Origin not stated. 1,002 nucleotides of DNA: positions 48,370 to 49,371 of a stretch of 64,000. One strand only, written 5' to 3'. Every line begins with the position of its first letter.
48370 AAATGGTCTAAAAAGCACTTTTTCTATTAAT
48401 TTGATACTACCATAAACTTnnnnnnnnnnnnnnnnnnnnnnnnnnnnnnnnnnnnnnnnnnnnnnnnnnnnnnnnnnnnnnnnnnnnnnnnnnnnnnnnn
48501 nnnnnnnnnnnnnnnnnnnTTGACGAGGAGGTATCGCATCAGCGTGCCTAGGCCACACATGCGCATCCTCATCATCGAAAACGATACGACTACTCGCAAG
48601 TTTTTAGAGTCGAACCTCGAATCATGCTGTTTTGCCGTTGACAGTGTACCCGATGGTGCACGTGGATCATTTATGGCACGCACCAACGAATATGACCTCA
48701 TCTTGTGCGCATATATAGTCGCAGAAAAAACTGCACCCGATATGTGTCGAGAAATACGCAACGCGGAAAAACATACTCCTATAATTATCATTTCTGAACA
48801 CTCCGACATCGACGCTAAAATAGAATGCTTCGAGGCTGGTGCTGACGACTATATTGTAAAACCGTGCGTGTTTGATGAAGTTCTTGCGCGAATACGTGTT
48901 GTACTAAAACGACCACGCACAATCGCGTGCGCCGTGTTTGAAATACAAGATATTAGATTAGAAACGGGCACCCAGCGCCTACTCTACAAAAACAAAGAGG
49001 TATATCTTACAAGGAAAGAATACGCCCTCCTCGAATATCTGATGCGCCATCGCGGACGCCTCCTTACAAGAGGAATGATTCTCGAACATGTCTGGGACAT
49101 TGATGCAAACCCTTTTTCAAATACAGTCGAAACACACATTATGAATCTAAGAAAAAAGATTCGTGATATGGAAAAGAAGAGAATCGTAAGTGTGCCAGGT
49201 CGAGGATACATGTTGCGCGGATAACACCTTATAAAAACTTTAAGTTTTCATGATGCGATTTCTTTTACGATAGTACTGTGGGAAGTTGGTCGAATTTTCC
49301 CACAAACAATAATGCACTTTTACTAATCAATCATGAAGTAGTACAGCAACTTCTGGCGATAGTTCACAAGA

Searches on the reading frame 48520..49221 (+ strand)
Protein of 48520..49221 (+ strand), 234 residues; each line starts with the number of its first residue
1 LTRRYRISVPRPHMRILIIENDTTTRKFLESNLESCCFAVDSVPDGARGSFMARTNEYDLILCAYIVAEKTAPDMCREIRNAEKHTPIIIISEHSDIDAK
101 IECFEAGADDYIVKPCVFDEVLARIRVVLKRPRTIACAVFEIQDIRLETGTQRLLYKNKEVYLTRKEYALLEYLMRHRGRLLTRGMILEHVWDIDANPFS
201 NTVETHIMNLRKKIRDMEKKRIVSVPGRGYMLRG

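Call 66: search_protein_families(library=pfam, proteins=[window:48520-49221:+], max_evalue=0.001)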
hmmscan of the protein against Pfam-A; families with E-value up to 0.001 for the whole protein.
window:48520-49221:+ (234 aa): 2 families
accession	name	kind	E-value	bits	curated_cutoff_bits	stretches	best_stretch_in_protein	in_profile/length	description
PF00486.34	Trans_reg_C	-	4.8e-25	87.9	26.2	1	159-232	2-77/77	Transcriptional regulatory protein, C terminal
PF00072.30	Response_reg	-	7.7e-19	68.3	30.2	1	16-126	1-111/111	Response regulator receiver domain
